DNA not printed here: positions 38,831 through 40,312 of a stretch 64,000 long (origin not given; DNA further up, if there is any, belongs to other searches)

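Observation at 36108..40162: Quinone-multiheme module: COQ10-like protein, DUF2892 protein and MenA divergent from a NapC/NirT quinol dehydrogenase and a pentaheme cytochrome with no recognisable terminal reductase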

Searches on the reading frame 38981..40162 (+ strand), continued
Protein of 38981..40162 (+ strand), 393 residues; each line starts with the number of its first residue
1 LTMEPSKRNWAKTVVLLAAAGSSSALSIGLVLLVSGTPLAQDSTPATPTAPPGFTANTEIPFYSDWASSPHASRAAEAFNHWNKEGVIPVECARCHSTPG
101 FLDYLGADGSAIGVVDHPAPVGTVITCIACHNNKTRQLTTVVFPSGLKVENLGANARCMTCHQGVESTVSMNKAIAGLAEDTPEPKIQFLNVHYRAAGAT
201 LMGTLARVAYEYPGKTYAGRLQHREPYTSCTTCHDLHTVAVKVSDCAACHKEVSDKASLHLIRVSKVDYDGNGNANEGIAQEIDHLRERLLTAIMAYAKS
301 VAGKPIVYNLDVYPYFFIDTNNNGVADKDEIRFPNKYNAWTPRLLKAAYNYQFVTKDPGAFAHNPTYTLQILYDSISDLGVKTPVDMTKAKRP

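Call 10: find_encoding_contigs(protein=P0061, flank=10000, max_places=3)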
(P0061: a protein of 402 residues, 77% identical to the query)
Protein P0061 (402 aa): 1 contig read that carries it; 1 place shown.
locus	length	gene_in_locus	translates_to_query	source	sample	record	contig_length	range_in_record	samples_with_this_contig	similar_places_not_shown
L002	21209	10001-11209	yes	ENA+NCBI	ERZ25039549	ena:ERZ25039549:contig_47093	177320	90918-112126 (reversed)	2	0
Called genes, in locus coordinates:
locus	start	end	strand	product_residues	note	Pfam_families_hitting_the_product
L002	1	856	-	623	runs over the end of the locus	PF03924:CHASE, PF07536:HWE_HK, PF07568:HisKA_2 (weak)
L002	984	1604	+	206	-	PF00027:cNMP_binding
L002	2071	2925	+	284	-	PF18557:NepR, PF04542:Sigma70_r2, PF22029:PhyR_sigma2, PF08281:Sigma70_r4_2, PF04545:Sigma70_r4, PF22233:PhyR_sigma-like (weak)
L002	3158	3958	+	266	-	PF22029:PhyR_sigma2, PF08281:Sigma70_r4_2, PF22233:PhyR_sigma-like, PF00072:Response_reg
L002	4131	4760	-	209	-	PF05239:PRC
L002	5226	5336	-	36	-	-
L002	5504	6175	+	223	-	PF01594:AI-2E_transport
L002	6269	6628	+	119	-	-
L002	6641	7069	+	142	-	-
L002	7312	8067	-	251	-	-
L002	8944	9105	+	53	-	-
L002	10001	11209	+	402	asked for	PF14522:Cytochrome_C7 (weak)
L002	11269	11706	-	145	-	PF01292:Ni_hydr_CYTB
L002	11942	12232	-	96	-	-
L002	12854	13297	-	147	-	PF00037:Fer4, PF12797:Fer4_2 (weak), PF12837:Fer4_6, PF13237:Fer4_10 (weak), PF12838:Fer4_7 (weak), PF13187:Fer4_9 (weak)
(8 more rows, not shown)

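Call 12: find_related_loci(query=A1, collection=genome_contigs, flank=8000)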
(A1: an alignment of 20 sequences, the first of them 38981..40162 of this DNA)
Query A1 (393 aa) in genome_contigs; peptide patterns used: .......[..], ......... (x = any residue, [..] = any of these).
273 stretches matched a pattern; 235 encode a relative of the query (tblastn E <= 1e-3); the best 80 are kept; 80 distinct loci.
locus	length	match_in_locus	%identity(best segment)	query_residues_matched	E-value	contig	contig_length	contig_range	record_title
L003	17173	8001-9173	70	1-393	0e+0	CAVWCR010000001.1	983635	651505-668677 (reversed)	MAG: uncultured Alphaproteobacteria bacterium isolate MFD04944.bin.1.54 genome assembly, contig: contig_13489, whole gen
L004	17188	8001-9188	69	4-393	0e+0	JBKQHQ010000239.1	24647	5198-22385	MAG: Xanthobacteraceae bacterium isolate BAr1A1B1C__bin_108 BAr1A1B1C_000000378630, whole genome shotgun sequence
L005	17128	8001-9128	71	16-393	0e+0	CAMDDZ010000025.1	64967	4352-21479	MAG: Rhodoplanes piscinae isolate MaH-04nov19-66 genome assembly, contig: MaH-04nov19-C803, whole genome shotgun sequenc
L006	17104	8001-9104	72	25-393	0e+0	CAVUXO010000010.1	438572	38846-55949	MAG: uncultured Alphaproteobacteria bacterium isolate MFD06298.bin.2.225 genome assembly, contig: contig_48186, whole ge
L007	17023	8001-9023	77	53-393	0e+0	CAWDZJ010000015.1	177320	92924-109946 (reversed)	MAG: uncultured Alphaproteobacteria bacterium isolate MFD05684.bin.2.282 genome assembly, contig: contig_47093, whole ge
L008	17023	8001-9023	70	53-393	2e-173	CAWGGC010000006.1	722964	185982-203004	MAG: uncultured Alphaproteobacteria bacterium isolate MFD01872.bin.2.187 genome assembly, contig: contig_83757, whole ge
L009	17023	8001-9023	70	53-393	3e-170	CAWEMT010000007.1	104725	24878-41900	MAG: uncultured Alphaproteobacteria bacterium isolate MFD02416.bin.1.57 genome assembly, contig: contig_90516, whole gen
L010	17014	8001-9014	69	53-390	2e-168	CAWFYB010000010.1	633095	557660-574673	MAG: uncultured proteobacterium isolate MFD05442.bin.2.110 genome assembly, contig: contig_7306, whole genome shotgun se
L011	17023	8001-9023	69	53-393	5e-167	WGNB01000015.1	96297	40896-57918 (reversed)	MAG: Rhodopseudomonas sp. isolate RI_341 c_000000159980, whole genome shotgun sequence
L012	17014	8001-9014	69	56-393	1e-165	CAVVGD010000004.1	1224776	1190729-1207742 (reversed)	MAG: uncultured proteobacterium isolate MFD02416.bin.1.130 genome assembly, contig: contig_22450, whole genome shotgun s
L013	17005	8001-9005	68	59-393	3e-165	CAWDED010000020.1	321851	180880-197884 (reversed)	MAG: uncultured Alphaproteobacteria bacterium isolate MFD05684.bin.2.233 genome assembly, contig: contig_68282, whole ge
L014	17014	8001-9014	67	53-390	3e-164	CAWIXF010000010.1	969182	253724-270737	MAG: uncultured Alphaproteobacteria bacterium isolate MFD05684.bin.1.38 genome assembly, contig: contig_31794, whole gen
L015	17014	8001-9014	69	56-393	2e-163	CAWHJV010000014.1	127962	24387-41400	MAG: uncultured proteobacterium isolate MFD01721.bin.2.134 genome assembly, contig: contig_7098, whole genome shotgun se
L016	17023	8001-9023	68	53-393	2e-162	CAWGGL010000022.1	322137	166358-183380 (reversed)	MAG: uncultured proteobacterium isolate MFD02923.bin.2.34 genome assembly, contig: contig_655, whole genome shotgun sequ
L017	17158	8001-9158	60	9-393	4e-162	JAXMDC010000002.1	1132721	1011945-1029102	MAG: Bauldia sp. isolate STL-PRO26 C4.46.fa-2, whole genome shotgun sequence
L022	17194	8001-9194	64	12-393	6e-176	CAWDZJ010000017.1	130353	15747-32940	MAG: uncultured Alphaproteobacteria bacterium isolate MFD05684.bin.2.282 genome assembly, contig: contig_52466, whole ge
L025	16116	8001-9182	59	8-393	5e-155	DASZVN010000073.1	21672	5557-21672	MAG TPA_asm: Hyphomicrobiales bacterium isolate SMAG_U6132 k141_230567, whole genome shotgun sequence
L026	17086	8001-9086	61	25-381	2e-154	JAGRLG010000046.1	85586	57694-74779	MAG: Rhodobiaceae bacterium isolate HKST-UBA59 k127_1073470, whole genome shotgun sequence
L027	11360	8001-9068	59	25-379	1e-144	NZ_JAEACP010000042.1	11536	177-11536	Tabrizicola soli strain CCTCC AB 2017177 Scaffold42, whole genome shotgun sequence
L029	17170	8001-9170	52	1-393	7e-143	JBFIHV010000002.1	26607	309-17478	MAG: Amylibacter sp. isolate Mix_sand11.2021.09.Z.32 k141_39727_length_26607_cov_20.1759, whole genome shotgun sequence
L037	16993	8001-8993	60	59-389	1e-137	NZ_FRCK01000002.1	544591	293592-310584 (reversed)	Paracoccus solventivorans strain DSM 6637, whole genome shotgun sequence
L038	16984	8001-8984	60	52-379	1e-137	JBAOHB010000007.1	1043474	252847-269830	MAG: Albidovulum sp. isolate AS_Ams2_Bin6 np1_contig_1766, whole genome shotgun sequence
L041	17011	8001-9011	59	57-393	4e-135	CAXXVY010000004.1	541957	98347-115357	MAG: Rhodospirillales bacterium isolate 2c1bb9af-74c6-4100-bff3-425e3d5e9a22 genome assembly, contig: contig_4, whole ge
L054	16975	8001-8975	54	66-393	4e-123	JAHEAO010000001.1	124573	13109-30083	MAG: Rhodobacteraceae bacterium isolate Ww113 NODE_133_length_124573_cov_16.781498, whole genome shotgun sequence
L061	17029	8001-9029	56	59-392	1e-118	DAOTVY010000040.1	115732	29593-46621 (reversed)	MAG TPA_asm: Chloroflexia bacterium isolate H111_92 k127_114088, whole genome shotgun sequence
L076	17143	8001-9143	51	11-379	5e-116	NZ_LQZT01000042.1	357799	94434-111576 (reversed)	Hoeflea olei strain JC234 contig_5, whole genome shotgun sequence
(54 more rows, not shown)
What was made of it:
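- On MenA, DHNA polyprenyltransferase (TIGR00751 / NF004751): The single genome_contigs scan was already used (call 12).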

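Call 19: search_protein_families(library=pfam, proteins=[L015:10707-11303:-, L015:9615-10703:-, L015:11395-14271:-, L015:5395-5928:-, L015:4093-5367:-, L015:3146-3781:+, L015:2086-2988:+, L015:6119-7057:+, L061:5638-6483:+, L061:6485-7768:+], max_evalue=0.001)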
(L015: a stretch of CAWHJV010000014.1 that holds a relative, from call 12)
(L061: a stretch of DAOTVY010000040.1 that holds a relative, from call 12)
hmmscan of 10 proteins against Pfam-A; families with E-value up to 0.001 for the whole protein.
L015:10707-11303:- (198 aa): 10 families
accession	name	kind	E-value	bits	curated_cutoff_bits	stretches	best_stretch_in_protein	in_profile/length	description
PF12838.12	Fer4_7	-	3.8e-13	50.1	27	2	87-159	2-52/52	4Fe-4S dicluster domain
PF13237.11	Fer4_10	-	1.2e-10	41.5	25.5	2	81-123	3-46/53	4Fe-4S dicluster domain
PF00037.32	Fer4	-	3e-10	39.9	21.1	1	82-102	3-23/24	4Fe-4S binding domain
PF13187.11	Fer4_9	-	1.6e-09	38.1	27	1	87-157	2-49/52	4Fe-4S dicluster domain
PF13247.11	Fer4_11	-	3.2e-09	37.3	26.2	1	52-123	7-75/100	4Fe-4S dicluster domain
PF12837.12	Fer4_6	-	2.9e-08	33.7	25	1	79-102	1-24/24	4Fe-4S binding domain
PF12797.12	Fer4_2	-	2.3e-07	30.8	24.5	1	79-99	2-22/22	4Fe-4S binding domain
PF13183.11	Fer4_8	-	3.1e-05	24.8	27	0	10-70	2-67/68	4Fe-4S dicluster domain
PF14697.11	Fer4_21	-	0.00017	22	35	0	54-99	7-53/59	4Fe-4S dicluster domain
PF12800.12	Fer4_4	-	0.00061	20.4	24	0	85-100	2-17/17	4Fe-4S binding domain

L015:9615-10703:- (362 aa): 1 family
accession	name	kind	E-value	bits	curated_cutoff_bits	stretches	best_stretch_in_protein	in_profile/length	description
PF01292.26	Ni_hydr_CYTB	-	3.1e-24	86.2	30.1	1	150-327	1-176/179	Prokaryotic cytochrome b561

L015:11395-14271:- (958 aa): 3 families
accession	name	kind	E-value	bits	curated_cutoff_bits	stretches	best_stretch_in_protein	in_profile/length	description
PF00384.28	Molybdopterin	-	1e-44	153.5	24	1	126-567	1-348/353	Molybdopterin oxidoreductase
PF01568.27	Molydop_binding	-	6e-20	71.8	26.8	1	825-909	2-84/110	Molydopterin dinucleotide binding domain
PF04879.21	Molybdop_Fe4S4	-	9.3e-12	45.2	22.7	1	71-122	3-54/55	Molybdopterin oxidoreductase Fe4S4 domain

L015:5395-5928:- (177 aa): 1 family
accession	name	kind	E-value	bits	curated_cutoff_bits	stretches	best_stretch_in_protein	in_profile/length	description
PF03205.20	MobB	-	1.4e-49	167.8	26.6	1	6-138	1-133/133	Molybdopterin guanine dinucleotide synthesis protein B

L015:4093-5367:- (424 aa): 3 families
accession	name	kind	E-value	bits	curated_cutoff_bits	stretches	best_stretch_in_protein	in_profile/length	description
PF03453.22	MoeA_N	-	2.7e-44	151.1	30.8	1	17-178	2-160/160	MoeA N-terminal region (domain I and II)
PF00994.29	MoCF_biosynth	-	4.7e-31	107.9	26.6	1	191-333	1-143/144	Probable molybdopterin binding domain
PF03454.20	MoeA_C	-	7.6e-17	61.7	22.1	1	348-417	2-70/72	MoeA C-terminal region (domain IV)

L015:3146-3781:+ (211 aa): 1 family
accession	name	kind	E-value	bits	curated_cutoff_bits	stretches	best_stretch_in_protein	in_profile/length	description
PF12804.13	NTP_transf_3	-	2.5e-37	129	27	1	10-168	1-153/160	MobA-like NTP transferase domain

L015:2086-2988:+ (300 aa): 1 family
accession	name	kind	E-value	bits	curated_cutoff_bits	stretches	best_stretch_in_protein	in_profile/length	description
PF02634.21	FdhD-NarQ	-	1.3e-72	244.8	27.2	1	45-275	2-236/237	FdhD/NarQ family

L015:6119-7057:+ (312 aa): 1 family
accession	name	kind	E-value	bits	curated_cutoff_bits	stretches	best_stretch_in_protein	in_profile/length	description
PF01040.23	UbiA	-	1.7e-23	83.7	34.2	1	28-280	2-234/250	UbiA prenyltransferase family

L061:5638-6483:+ (281 aa): 10 families
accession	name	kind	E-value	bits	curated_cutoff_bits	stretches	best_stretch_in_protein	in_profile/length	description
PF13247.11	Fer4_11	-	4e-17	62.7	26.2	1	106-165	4-65/100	4Fe-4S dicluster domain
PF12838.12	Fer4_7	-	3.2e-14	53.5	27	2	143-227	1-52/52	4Fe-4S dicluster domain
PF12797.12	Fer4_2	-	3.9e-10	39.4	24.5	2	136-156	2-22/22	4Fe-4S binding domain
PF12837.12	Fer4_6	-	8.2e-10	38.6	25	1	136-158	1-23/24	4Fe-4S binding domain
PF13187.11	Fer4_9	-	8.4e-10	39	27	1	69-127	1-50/52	4Fe-4S dicluster domain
PF00037.32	Fer4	-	2.8e-09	36.8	21.1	1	140-158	4-22/24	4Fe-4S binding domain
PF13237.11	Fer4_10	-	1.4e-08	35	25.5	1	108-155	5-53/53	4Fe-4S dicluster domain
PF13534.11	Fer4_17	-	1.6e-05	25.8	22.2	0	143-165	1-22/61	4Fe-4S dicluster domain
PF13183.11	Fer4_8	-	0.00037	21.4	27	0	142-164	3-26/68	4Fe-4S dicluster domain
PF14697.11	Fer4_21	-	0.00069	20.1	35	0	112-156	8-53/59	4Fe-4S dicluster domain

L061:6485-7768:+ (427 aa): 1 family
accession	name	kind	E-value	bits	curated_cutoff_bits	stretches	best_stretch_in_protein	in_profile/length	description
PF03916.19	NrfD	-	2.4e-33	116.6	25.8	1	39-338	2-303/313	Polysulphide reductase, NrfD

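Call 20: search_protein_families(library=pfam, proteins=[L061:10187-11902:+, L061:4410-5672:+, L061:3540-4289:+, L061:2120-3646:+, L054:6434-7681:-, L054:9031-10212:+, L054:5610-6437:-, L054:2353-3573:-, L054:11014-13380:+, L054:13393-14628:+], max_evalue=0.001)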
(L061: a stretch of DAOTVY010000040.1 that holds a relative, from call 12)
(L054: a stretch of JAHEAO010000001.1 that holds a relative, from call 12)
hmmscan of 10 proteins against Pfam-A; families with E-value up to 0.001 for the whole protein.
L061:10187-11902:+ (571 aa): 2 families
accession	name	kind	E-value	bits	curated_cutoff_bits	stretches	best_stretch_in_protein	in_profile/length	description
PF03264.19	Cytochrom_NNT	-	3.6e-14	53.3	24.1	1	40-126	9-100/174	NapC/NirT cytochrome c family, N-terminal region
PF14522.11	Cytochrome_C7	-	2.5e-06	27.7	24.8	0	245-390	12-67/67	Cytochrome c7 and related cytochrome c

L061:4410-5672:+ (420 aa): 6 families
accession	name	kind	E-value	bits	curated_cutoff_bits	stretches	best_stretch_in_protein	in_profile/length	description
PF09699.15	Paired_CXXCH_1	-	3e-14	52.8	20.6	2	261-289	8-39/41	Doubled CXXCH motif (Paired_CXXCH_1)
PF13435.11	Cytochrome_C554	-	3.3e-12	47.6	20.8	1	153-218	2-84/84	Cytochrome c554 and c-prime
PF14537.11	Cytochrom_c3_2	-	1.1e-11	45.4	25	0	255-291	2-38/79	Cytochrome c3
PF14522.11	Cytochrome_C7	-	4e-10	39.8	24.8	1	209-266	12-66/67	Cytochrome c7 and related cytochrome c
PF22113.1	Mtrc-MtrF_II-IV_dom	-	3e-05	24.1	30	0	278-310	5-36/176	Outer membrane cytochrome MtrC/MtrF-like, domains II/IV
PF22678.1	Cytochrom_c_NrfB-like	-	0.00014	22.7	27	0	278-320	32-76/89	Cytochrome c-type protein NrfB-like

L061:3540-4289:+ (249 aa): 5 families
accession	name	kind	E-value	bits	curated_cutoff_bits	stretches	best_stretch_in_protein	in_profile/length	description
PF00072.30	Response_reg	-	1.4e-27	96.5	30.2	1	31-143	1-111/111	Response regulator receiver domain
PF00196.25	GerE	-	2.9e-18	65.7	23.5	1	179-233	3-57/57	Bacterial regulatory proteins, luxR family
PF08281.18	Sigma70_r4_2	-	9.7e-07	28.8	25.7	1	174-221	6-54/54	Sigma-70, region 4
PF13551.12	HTH_29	-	1.7e-05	25.3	28.1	1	185-214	3-33/64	Winged helix-turn helix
PF13384.12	HTH_23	-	7.6e-05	22.8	24.6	1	182-216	6-40/50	Homeodomain-like domain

L061:2120-3646:+ (508 aa): 3 families
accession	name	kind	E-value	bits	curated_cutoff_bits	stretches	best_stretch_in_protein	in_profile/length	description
PF02518.31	HATPase_c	-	3.7e-17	63.2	26.4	1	393-483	3-108/111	Histidine kinase-, DNA gyrase B-, and HSP90-like ATPase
PF07730.19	HisKA_3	-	8.9e-13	49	24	1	288-351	2-65/68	Histidine kinase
PF13581.12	HATPase_c_2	-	3.7e-08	33.9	27.4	1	386-451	22-101/127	Histidine kinase-like ATPase domain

L054:6434-7681:- (415 aa): 3 families
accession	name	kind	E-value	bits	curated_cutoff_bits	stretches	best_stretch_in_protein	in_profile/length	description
PF24836.1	NQRA_2nd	-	7.9e-37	127.1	25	1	112-254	3-145/145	NqrA second alpha/beta domain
PF05896.17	NQRA_N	-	1.4e-16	60.9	25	1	26-96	24-94/94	NqrA N-terminal barrel-sandwich hybrid domain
PF11973.14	NQRA_SLBB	-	2.2e-11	44.5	27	1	259-307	1-49/51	NQRA C-terminal domain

L054:9031-10212:+ (393 aa): 1 family
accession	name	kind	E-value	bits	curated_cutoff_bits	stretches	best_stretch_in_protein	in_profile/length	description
PF00999.27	Na_H_Exchanger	-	2e-31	109.6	26.2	1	12-376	3-369/375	Sodium/hydrogen exchanger, transmembrane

L054:5610-6437:- (275 aa): 1 family
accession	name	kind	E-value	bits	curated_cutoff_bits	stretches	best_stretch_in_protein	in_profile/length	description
PF03116.20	NQR2_RnfD_RnfE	-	6.5e-31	108.2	27.7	2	13-137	5-132/296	NQR2, RnfD, RnfE family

L054:2353-3573:- (406 aa): 4 families
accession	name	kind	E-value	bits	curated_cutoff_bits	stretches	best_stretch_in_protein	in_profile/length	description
PF00175.26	NAD_binding_1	-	7.5e-18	65.6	22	1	277-386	2-108/109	Oxidoreductase NAD-binding domain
PF00111.32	Fer2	-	3.1e-11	43.5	21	1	38-113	2-76/77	2Fe-2S iron-sulfur cluster binding domain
PF00970.30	FAD_binding_6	-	1.4e-05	25.8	21.1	1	200-265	43-97/99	Oxidoreductase FAD-binding domain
PF13510.11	Fer2_4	-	0.00025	21.5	22.8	1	33-120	2-78/82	2Fe-2S iron-sulfur cluster binding domain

L054:11014-13380:+ (788 aa): 1 family
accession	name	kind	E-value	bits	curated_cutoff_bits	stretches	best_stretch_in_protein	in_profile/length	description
PF02687.27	FtsX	-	9.3e-27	93.9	25.5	2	274-386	6-116/120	FtsX-like permease C-terminal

L054:13393-14628:+ (411 aa): 2 families
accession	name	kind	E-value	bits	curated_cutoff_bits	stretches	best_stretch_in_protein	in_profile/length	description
PF13437.12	HlyD_3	-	8.1e-12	46.3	22.2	1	213-291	1-79/106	HlyD family secretion protein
PF16576.10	HlyD_D23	-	3.5e-07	30.2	30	1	169-289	77-186/214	Barrel-sandwich domain of CusB or HlyD membrane-fusion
